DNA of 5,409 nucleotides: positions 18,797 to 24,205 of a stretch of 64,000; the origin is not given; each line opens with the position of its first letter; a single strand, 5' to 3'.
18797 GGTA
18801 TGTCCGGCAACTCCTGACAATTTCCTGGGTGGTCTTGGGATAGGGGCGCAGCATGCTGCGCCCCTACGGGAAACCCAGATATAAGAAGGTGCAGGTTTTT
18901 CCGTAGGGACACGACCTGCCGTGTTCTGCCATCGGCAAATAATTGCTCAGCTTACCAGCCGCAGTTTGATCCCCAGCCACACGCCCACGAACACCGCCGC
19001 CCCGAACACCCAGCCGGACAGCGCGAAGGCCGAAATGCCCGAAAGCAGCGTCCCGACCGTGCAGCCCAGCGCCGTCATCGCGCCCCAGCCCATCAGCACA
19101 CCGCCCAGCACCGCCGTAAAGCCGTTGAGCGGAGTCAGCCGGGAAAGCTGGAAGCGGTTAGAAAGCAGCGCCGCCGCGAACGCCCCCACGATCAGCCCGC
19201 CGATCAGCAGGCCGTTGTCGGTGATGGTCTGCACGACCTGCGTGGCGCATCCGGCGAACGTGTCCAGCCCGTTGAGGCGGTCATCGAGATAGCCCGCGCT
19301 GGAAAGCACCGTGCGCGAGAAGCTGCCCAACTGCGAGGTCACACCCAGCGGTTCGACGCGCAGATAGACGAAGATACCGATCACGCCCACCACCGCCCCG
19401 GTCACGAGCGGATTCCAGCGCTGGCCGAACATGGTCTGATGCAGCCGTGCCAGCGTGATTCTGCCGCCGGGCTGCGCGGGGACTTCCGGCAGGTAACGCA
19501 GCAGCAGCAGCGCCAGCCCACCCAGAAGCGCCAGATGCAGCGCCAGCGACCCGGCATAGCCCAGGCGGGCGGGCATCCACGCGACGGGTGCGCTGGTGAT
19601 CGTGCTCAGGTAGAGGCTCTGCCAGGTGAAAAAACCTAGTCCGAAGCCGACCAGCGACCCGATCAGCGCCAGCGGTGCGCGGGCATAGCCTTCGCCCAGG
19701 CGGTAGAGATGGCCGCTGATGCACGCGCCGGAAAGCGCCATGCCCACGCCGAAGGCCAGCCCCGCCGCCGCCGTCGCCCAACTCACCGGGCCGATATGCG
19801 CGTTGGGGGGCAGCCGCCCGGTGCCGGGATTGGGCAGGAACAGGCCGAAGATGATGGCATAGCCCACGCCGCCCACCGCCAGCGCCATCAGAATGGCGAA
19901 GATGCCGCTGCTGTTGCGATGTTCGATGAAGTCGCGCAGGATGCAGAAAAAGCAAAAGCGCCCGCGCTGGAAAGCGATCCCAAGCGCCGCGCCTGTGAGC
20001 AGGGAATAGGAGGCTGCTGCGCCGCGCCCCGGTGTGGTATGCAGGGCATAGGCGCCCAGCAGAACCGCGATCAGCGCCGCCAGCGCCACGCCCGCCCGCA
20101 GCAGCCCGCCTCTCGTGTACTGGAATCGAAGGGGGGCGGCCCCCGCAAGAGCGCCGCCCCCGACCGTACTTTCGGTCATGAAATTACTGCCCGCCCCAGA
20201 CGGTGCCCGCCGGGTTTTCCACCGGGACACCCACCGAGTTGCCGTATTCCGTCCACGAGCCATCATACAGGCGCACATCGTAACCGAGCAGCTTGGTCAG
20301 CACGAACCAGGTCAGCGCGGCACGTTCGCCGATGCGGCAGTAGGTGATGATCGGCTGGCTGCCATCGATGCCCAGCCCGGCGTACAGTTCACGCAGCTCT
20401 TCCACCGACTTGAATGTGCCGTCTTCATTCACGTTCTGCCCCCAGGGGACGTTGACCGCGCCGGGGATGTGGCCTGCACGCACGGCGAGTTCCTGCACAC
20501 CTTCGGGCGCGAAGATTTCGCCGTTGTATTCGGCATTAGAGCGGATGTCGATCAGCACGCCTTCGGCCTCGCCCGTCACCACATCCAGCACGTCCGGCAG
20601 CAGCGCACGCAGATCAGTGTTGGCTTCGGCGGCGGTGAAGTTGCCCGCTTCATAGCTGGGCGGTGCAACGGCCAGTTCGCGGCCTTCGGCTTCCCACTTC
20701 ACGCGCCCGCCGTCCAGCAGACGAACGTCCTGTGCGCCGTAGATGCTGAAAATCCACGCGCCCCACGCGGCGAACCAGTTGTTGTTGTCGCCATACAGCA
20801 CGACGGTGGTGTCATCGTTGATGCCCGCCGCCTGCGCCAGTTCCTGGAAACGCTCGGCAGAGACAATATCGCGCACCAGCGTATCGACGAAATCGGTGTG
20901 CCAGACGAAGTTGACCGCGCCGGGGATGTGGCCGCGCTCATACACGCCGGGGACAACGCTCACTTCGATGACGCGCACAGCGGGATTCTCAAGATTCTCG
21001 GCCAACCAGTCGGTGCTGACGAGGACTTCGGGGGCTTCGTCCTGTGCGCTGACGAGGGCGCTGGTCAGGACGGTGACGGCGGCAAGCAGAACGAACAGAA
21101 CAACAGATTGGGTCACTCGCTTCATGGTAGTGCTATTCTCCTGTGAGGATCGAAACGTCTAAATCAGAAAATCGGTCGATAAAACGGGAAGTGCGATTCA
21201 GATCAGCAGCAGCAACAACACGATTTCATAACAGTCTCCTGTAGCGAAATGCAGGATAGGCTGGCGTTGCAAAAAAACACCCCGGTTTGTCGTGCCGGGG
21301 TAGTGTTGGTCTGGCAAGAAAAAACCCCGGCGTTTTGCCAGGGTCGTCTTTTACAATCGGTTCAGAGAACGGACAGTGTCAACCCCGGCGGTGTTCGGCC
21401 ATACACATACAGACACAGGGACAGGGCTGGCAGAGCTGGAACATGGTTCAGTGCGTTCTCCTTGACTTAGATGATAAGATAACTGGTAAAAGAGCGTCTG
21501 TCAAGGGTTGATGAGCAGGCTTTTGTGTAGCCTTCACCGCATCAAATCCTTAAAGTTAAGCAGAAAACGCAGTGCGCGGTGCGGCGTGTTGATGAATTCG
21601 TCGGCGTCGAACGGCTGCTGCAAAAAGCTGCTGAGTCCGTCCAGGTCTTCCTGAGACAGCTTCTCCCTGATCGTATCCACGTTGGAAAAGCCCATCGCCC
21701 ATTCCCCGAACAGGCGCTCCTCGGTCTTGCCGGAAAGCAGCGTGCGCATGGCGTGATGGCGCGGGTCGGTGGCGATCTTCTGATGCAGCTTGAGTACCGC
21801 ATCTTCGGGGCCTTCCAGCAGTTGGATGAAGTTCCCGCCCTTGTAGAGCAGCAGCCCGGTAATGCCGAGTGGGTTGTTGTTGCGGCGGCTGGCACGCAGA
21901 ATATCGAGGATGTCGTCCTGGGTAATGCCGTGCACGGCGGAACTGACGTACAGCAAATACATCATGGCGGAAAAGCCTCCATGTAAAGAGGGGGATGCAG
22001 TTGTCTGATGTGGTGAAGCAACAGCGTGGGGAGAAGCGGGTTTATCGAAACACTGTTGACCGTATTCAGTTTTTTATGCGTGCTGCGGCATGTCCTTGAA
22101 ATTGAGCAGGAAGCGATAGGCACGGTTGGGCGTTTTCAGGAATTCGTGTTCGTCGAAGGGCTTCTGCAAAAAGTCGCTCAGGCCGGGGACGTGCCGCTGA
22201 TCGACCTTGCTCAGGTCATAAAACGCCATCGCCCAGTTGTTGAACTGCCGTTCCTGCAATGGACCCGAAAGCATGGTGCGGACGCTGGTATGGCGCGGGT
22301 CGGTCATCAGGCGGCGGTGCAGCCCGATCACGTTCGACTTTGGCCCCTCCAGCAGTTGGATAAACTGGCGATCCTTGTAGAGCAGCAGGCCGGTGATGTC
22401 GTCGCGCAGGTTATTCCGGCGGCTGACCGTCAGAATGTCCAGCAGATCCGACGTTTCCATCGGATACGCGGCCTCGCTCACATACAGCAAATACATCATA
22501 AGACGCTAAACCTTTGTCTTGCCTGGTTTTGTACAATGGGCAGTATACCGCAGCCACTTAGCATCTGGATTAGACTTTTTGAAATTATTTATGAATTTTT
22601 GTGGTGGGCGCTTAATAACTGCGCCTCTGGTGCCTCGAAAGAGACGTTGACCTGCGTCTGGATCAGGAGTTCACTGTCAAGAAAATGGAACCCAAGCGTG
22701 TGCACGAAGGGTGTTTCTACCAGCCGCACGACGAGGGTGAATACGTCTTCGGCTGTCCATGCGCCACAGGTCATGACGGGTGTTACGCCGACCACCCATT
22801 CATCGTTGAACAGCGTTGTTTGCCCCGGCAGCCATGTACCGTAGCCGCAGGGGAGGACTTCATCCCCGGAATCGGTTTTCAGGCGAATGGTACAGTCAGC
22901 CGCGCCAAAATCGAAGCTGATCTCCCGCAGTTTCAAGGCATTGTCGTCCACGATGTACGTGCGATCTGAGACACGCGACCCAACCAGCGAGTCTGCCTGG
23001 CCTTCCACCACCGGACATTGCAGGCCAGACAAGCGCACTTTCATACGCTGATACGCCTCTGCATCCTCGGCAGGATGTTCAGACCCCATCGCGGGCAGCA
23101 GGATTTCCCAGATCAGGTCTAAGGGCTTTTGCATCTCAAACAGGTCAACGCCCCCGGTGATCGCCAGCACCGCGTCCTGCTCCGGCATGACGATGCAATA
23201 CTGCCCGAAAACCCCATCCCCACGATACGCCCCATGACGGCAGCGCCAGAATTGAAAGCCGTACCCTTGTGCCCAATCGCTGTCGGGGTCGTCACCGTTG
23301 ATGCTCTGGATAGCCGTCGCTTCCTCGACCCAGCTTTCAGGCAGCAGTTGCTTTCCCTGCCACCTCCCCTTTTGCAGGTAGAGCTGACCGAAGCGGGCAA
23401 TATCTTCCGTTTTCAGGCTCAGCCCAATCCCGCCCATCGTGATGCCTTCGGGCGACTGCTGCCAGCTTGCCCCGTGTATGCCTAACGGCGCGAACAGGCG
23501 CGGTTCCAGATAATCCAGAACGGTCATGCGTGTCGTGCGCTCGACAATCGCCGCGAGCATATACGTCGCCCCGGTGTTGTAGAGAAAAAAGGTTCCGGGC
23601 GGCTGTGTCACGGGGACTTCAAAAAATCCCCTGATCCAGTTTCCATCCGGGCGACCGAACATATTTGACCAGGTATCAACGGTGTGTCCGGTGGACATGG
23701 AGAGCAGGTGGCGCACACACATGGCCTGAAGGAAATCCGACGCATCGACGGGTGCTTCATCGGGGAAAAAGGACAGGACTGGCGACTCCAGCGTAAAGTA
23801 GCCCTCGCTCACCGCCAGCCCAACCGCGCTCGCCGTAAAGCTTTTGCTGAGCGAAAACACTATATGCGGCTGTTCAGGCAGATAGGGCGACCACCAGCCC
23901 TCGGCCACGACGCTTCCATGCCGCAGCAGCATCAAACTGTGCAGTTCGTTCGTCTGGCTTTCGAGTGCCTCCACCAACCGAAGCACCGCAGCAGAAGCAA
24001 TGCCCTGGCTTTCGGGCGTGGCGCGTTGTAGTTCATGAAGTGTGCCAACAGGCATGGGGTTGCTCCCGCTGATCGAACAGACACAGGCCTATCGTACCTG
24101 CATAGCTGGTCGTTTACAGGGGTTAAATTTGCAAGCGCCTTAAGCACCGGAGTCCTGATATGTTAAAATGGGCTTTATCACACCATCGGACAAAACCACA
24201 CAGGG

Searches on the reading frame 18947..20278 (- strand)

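Call 102: search_protein_families(library=pfam, proteins=[window:18947-20278:-], max_evalue=0.0001)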
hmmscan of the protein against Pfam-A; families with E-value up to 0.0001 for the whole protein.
window:18947-20278:- (443 aa): 1 family
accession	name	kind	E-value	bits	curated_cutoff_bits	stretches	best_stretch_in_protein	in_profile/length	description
PF04143.19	Sulf_transp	-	4.9e-56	191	27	1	105-435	1-310/310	Sulphur transport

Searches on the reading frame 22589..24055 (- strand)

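Call 102: search_protein_families(library=pfam, proteins=[window:22589-24055:-], max_evalue=0.0001)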
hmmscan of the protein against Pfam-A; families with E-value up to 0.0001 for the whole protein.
window:22589-24055:- (488 aa): 1 family
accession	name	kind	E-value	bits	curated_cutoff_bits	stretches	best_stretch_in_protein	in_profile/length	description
PF00144.29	Beta-lactamase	-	1.8e-28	100.1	27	1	40-299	18-306/329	Beta-lactamase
